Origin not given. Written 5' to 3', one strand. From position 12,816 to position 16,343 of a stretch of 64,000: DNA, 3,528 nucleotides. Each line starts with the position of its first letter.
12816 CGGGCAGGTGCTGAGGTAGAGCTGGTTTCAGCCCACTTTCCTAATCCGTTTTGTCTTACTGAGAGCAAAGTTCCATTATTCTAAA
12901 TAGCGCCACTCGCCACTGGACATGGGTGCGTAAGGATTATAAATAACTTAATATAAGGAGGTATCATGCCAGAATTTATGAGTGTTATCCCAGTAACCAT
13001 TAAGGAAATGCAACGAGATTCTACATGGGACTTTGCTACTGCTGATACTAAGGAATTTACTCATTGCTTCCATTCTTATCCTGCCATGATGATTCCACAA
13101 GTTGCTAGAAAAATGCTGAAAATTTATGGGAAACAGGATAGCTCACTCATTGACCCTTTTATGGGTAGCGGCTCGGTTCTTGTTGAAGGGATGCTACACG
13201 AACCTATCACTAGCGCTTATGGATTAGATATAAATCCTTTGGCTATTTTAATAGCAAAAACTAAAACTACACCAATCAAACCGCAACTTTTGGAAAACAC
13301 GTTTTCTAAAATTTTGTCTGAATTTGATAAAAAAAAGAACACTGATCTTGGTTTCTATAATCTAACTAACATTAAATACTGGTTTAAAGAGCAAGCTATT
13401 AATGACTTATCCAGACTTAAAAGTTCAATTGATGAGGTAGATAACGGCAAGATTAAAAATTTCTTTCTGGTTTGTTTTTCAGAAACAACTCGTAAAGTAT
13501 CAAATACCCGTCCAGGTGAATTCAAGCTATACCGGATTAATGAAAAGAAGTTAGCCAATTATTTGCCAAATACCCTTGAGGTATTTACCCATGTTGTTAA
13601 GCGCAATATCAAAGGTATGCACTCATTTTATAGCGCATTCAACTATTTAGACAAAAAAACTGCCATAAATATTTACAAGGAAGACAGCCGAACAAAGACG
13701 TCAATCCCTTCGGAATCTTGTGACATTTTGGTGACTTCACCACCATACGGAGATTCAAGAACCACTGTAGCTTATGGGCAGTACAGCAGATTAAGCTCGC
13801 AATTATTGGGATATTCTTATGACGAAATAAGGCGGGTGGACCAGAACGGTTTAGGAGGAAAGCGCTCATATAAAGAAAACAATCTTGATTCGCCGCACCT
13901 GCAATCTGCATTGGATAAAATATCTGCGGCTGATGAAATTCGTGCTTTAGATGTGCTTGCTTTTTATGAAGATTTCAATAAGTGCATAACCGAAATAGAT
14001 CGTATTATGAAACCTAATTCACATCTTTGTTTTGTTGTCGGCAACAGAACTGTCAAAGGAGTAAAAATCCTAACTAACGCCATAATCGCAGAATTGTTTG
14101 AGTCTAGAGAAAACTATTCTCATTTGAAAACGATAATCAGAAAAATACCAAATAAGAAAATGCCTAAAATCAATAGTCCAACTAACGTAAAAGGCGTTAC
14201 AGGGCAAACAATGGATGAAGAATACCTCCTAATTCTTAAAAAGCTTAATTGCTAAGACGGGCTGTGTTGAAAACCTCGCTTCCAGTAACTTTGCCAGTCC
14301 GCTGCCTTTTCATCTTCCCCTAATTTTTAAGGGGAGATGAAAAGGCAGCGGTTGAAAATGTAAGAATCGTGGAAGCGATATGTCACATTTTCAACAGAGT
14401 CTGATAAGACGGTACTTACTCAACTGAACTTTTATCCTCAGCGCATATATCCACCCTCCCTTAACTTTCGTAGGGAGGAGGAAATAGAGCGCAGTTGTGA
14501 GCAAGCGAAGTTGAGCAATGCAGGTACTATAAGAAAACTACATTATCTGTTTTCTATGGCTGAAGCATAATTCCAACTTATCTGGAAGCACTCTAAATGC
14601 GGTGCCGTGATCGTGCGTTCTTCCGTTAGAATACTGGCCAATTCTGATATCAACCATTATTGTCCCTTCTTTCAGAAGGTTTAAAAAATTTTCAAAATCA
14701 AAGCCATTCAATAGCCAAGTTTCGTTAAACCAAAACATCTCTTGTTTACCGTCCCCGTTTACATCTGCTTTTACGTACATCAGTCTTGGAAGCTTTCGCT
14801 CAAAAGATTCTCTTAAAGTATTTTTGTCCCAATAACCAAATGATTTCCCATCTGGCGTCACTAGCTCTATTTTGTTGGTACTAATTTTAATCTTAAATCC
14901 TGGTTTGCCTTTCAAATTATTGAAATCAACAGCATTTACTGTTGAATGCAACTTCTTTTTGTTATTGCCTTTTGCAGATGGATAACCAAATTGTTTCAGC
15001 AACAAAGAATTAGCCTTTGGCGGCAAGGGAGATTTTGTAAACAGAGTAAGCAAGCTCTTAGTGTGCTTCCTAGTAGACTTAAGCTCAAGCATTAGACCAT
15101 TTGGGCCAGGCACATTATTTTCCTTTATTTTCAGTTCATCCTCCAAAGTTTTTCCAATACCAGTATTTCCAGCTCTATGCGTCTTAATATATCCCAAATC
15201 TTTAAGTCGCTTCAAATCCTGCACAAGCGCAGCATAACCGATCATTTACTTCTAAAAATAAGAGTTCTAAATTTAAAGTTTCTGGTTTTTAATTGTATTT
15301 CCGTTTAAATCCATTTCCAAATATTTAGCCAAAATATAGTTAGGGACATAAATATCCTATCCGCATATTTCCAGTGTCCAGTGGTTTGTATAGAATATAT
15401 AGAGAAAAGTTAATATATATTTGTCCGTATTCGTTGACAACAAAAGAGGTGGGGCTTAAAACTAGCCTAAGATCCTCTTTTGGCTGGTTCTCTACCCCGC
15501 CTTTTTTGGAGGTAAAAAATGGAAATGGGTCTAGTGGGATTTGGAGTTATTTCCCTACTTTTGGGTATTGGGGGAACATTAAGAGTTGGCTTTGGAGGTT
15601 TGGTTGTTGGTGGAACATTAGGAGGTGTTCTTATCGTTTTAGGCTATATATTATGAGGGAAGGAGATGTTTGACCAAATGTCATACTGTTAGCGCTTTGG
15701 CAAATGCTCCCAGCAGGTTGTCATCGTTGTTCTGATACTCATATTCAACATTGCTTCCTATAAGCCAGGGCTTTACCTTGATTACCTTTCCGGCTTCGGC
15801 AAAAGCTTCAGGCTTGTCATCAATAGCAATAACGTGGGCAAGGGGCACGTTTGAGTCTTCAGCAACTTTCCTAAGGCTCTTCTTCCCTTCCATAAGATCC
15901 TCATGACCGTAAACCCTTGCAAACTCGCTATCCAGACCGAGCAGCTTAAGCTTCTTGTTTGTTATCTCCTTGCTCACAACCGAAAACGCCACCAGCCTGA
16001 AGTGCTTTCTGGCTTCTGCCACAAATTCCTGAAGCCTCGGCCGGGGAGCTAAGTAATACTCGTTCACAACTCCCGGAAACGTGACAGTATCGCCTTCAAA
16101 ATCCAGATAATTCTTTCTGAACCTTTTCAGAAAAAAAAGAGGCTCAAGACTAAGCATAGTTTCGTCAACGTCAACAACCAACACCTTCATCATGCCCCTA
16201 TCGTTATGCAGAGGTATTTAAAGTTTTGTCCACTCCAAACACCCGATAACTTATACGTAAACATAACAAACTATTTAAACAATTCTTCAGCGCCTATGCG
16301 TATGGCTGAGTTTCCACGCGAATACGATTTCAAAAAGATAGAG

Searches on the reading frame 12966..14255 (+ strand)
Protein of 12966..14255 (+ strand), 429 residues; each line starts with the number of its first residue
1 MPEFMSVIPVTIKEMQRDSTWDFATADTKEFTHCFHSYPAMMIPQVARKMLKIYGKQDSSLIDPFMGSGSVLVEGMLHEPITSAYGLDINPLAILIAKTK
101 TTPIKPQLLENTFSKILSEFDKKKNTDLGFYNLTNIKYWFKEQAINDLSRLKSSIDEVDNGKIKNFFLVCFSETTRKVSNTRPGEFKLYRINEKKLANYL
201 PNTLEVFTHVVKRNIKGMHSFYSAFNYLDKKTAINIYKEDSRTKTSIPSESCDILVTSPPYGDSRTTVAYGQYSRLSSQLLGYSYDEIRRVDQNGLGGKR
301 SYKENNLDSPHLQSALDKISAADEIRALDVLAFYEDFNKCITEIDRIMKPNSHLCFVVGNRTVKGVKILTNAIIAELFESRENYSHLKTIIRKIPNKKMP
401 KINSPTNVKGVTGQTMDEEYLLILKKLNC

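Call 74: search_protein_families(library=pfam, proteins=[window:12966-14255:+], max_evalue=0.001)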
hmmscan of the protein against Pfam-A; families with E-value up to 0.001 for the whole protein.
window:12966-14255:+ (429 aa): 3 families
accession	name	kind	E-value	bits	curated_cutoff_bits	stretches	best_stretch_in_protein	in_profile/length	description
PF01555.25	N6_N4_Mtase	-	5.6e-09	36.7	26.7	0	27-76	150-200/221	DNA methylase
PF01170.24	UPF0020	-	4.1e-08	33.6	22.3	1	38-78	8-49/197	RMKL-like, methyltransferase domain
PF02086.21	MethyltransfD12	-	2.5e-05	24.6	22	1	56-209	18-153/253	D12 class N6 adenine-specific DNA methyltransferase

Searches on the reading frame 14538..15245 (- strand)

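Call 74: search_protein_families(library=pfam, proteins=[window:14538-15245:-], max_evalue=0.001)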
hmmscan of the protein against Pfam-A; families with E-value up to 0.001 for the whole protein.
window:14538-15245:- (235 aa): 1 family
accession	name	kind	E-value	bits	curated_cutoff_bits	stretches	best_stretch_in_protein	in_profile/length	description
PF15515.12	MvaI_BcnI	-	1.5e-47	162.9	25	1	9-228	2-227/227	MvaI/BcnI restriction endonuclease family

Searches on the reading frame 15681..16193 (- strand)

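Call 3: search_protein_families(library=pfam, proteins=[window:15681-16193:-], max_evalue=0.01)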
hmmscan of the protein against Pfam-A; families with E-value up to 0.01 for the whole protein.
window:15681-16193:- (170 aa): 3 families
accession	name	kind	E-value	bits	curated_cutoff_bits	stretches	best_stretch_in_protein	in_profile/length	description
PF03031.24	NIF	-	1.7e-15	57.5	21.8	1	3-160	1-143/160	NLI interacting factor-like phosphatase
PF00702.32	Hydrolase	-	0.00012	23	26.4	1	34-135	79-187/191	haloacid dehalogenase-like hydrolase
PF13419.12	HAD_2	-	0.00043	20.9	23.8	1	46-130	76-164/178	Haloacid dehalogenase-like hydrolase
